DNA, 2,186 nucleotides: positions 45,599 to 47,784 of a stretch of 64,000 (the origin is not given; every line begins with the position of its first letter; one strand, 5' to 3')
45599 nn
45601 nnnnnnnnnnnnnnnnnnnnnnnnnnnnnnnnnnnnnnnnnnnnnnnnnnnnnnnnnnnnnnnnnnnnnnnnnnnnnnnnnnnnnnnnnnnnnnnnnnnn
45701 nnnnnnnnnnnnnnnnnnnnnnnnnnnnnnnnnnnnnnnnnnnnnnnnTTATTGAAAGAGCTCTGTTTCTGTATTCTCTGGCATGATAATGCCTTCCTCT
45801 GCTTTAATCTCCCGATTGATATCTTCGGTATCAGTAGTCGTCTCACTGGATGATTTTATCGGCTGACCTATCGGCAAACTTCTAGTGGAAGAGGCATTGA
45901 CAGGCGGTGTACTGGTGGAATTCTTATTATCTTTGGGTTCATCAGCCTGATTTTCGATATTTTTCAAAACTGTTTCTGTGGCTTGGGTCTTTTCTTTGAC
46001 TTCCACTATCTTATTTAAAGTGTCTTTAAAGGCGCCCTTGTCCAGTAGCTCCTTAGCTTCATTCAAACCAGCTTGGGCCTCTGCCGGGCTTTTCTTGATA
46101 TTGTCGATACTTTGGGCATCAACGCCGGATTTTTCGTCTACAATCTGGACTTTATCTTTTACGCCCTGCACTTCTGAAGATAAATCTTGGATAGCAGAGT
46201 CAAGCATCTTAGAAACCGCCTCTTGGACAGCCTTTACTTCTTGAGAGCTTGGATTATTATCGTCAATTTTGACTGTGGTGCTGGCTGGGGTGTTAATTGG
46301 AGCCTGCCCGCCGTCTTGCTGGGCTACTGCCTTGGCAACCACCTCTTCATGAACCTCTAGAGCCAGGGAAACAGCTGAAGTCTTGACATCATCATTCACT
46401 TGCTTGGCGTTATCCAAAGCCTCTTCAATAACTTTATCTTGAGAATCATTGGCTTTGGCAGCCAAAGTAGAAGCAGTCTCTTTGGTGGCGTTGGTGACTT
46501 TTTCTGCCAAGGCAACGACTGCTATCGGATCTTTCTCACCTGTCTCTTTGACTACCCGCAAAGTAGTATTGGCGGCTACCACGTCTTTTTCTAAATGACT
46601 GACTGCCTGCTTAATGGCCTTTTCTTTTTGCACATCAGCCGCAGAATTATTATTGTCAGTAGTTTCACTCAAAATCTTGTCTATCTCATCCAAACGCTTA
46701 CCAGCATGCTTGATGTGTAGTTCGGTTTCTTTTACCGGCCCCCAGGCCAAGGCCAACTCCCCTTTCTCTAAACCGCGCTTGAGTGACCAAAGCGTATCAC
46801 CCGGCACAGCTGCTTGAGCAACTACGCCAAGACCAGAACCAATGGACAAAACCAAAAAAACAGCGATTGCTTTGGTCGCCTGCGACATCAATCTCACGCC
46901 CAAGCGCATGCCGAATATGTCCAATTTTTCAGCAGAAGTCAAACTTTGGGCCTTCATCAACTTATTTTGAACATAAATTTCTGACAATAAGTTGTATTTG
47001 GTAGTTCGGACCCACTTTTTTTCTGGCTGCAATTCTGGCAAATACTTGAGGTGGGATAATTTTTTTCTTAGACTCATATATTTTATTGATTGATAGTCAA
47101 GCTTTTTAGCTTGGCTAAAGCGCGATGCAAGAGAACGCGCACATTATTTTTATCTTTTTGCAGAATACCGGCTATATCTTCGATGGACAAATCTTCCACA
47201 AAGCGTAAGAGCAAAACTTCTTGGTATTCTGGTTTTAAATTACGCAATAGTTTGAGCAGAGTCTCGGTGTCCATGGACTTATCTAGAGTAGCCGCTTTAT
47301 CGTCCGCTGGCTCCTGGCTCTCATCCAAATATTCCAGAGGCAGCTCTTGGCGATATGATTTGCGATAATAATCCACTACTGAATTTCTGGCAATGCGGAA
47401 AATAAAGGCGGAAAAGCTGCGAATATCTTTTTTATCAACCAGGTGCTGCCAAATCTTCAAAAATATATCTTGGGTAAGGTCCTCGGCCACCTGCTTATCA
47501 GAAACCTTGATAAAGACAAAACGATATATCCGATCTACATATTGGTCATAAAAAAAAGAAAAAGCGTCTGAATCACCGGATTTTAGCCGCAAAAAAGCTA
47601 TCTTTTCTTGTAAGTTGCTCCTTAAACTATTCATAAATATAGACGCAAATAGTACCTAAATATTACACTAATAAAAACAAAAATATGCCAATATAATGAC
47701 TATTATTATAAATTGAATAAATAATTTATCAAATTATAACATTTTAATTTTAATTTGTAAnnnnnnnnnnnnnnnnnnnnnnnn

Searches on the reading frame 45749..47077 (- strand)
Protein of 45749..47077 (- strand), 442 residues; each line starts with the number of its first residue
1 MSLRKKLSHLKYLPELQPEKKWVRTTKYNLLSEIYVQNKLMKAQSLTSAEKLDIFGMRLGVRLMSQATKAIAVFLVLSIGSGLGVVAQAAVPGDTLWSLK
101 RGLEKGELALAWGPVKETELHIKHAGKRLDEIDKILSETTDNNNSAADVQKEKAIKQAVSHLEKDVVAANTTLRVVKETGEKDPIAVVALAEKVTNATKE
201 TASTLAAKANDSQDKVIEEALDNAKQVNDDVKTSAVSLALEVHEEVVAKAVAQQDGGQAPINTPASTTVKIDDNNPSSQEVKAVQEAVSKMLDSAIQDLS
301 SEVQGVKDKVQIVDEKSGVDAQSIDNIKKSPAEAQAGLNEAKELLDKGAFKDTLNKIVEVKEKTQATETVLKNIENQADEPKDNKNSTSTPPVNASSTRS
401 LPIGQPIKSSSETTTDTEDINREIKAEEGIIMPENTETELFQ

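Call 8: search_protein_families(library=pfam, proteins=[window:45749-47077:-], max_evalue=0.0001)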
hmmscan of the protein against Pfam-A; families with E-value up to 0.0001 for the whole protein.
window:45749-47077:- (442 aa): 1 family
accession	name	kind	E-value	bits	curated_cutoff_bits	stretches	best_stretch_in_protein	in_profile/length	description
PF18915.5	DUF5667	-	1.5e-06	29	27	1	90-183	2-77/99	Domain of unknown function (DUF5667)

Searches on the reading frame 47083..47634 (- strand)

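Call 8: search_protein_families(library=pfam, proteins=[window:47083-47634:-], max_evalue=0.0001)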
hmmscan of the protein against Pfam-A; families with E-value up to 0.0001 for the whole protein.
window:47083-47634:- (183 aa): 4 families
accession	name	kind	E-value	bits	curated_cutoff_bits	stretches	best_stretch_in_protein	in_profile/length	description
PF08281.18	Sigma70_r4_2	-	3.2e-15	55.9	25.7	1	125-176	3-54/54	Sigma-70, region 4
PF04542.20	Sigma70_r2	-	1.2e-14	54.2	24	1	28-94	1-69/71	Sigma-70 region 2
PF04545.22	Sigma70_r4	-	3e-09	36.7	24.1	1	129-177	1-49/50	Sigma-70, region 4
PF07638.17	Sigma70_ECF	-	9.1e-05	22.9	21.1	0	17-174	11-177/185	ECF sigma factor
